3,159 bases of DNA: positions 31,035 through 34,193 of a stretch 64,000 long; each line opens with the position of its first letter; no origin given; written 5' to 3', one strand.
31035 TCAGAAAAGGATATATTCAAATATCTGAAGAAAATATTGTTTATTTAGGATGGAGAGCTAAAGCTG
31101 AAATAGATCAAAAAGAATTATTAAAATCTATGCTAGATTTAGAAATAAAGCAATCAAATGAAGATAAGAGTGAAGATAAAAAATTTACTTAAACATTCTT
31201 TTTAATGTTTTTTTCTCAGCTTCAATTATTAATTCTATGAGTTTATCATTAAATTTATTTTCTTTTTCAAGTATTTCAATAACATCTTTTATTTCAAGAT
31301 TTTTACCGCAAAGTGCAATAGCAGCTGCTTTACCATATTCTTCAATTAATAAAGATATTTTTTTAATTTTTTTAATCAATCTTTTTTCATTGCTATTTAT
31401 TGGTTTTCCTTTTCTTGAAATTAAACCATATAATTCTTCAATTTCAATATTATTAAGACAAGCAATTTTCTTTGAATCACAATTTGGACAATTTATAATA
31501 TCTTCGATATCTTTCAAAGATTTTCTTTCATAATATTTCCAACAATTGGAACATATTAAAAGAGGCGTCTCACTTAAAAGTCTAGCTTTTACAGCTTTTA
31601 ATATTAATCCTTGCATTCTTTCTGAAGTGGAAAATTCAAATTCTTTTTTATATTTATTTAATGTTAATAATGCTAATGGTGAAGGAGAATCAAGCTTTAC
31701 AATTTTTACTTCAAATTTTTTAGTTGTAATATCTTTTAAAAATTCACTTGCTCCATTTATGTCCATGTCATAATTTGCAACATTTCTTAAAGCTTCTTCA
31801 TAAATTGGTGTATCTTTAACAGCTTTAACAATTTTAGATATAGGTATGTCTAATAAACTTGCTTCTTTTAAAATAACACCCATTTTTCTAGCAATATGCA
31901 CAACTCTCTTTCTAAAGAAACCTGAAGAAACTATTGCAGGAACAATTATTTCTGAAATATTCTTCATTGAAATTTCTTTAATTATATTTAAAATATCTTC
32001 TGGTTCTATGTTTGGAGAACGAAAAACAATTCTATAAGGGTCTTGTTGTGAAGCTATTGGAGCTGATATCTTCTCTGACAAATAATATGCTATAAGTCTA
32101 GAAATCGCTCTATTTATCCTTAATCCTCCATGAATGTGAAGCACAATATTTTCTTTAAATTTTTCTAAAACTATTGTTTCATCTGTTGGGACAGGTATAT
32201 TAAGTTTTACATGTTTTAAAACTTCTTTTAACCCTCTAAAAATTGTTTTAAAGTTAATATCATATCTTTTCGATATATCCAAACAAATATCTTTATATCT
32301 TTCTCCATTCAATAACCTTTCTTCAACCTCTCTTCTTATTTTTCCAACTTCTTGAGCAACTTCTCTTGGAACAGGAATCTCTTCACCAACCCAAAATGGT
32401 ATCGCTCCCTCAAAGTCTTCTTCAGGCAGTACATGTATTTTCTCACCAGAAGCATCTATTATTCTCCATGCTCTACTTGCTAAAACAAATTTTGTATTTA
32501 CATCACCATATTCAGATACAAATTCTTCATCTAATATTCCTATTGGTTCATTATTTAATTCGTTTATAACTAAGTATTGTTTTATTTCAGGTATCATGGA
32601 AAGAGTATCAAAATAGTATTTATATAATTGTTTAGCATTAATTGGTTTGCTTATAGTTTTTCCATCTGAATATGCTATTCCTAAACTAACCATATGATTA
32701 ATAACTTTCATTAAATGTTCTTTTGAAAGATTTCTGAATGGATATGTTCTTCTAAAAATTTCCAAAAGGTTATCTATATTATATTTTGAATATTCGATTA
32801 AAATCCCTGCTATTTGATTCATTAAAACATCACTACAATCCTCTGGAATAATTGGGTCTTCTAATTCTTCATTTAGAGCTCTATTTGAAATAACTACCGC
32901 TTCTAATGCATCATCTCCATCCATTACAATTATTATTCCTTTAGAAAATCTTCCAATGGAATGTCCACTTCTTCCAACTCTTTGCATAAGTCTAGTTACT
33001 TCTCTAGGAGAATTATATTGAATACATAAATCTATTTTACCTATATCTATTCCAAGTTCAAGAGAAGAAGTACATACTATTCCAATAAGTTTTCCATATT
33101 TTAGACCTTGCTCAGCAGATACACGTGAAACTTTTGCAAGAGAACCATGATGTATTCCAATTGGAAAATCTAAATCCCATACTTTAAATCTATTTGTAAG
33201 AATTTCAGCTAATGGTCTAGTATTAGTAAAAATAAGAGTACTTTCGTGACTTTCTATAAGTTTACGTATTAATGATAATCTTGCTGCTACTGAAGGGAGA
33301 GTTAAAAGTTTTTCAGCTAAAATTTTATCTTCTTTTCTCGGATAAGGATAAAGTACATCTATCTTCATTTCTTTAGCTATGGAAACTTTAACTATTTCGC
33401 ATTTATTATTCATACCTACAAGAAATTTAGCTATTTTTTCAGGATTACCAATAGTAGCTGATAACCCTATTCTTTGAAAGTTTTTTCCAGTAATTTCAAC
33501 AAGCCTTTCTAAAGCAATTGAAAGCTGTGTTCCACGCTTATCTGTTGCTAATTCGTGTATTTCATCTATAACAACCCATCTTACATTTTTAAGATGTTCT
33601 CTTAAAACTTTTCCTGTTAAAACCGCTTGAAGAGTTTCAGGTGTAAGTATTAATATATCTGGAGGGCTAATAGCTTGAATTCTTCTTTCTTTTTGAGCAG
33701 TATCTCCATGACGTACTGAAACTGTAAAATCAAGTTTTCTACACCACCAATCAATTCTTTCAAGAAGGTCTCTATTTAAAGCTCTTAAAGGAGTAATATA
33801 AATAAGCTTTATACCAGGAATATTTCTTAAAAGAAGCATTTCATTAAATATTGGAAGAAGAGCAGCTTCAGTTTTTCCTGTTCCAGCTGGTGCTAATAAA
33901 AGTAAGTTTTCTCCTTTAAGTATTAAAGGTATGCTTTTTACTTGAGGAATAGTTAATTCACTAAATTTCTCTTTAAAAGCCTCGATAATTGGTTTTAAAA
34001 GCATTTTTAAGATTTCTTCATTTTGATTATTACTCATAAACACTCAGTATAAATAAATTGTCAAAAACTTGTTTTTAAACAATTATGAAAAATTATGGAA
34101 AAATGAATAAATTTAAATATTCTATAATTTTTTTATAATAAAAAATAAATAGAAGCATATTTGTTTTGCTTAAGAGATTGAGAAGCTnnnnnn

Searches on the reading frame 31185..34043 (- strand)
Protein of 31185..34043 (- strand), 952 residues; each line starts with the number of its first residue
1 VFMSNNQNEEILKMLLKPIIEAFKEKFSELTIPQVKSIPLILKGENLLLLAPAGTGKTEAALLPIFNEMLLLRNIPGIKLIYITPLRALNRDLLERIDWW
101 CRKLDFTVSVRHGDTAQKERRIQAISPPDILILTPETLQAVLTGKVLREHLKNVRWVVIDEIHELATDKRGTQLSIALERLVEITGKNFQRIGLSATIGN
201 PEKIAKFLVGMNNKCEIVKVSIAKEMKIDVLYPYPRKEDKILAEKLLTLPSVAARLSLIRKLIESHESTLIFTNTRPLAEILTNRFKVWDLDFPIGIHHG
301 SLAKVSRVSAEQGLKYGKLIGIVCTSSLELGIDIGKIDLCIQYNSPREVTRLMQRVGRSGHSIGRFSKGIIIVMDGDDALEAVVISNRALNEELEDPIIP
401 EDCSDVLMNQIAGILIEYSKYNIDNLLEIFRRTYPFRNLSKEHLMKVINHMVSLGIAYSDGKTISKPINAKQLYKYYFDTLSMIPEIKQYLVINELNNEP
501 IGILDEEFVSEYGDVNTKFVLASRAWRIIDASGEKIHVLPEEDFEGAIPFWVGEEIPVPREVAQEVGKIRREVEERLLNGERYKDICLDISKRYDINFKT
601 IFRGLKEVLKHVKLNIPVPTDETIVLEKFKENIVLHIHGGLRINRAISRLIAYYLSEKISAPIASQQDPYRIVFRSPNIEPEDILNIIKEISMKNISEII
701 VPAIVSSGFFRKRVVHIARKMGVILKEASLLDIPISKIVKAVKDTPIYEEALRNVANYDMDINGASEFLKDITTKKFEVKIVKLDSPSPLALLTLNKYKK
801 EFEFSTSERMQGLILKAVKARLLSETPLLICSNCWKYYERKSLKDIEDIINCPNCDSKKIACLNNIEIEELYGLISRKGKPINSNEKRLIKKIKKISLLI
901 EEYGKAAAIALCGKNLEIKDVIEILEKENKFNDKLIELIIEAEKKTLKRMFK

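Call 47: search_protein_families(library=pfam, proteins=[window:31185-34043:-], max_evalue=0.00001)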
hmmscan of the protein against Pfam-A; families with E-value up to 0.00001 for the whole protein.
window:31185-34043:- (952 aa): 5 families
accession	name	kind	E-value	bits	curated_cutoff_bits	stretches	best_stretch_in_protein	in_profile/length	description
PF00270.35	DEAD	-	1.4e-34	119.6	26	1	34-202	4-165/167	DEAD/DEAH box helicase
PF08494.16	DEAD_assoc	-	2.2e-33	116.2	23.5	1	618-791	1-191/191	DEAD/H associated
PF00271.37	Helicase_C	-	3.9e-17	62.9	23.5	1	257-360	4-107/110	Helicase conserved C-terminal domain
PF19306.5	WH_Lhr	-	9.9e-12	45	27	1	391-540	5-160/168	Large helicase-related protein, winged helix domain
PF04851.21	ResIII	-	1.7e-06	28.5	22.5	1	28-198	20-162/164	Type III restriction enzyme, res subunit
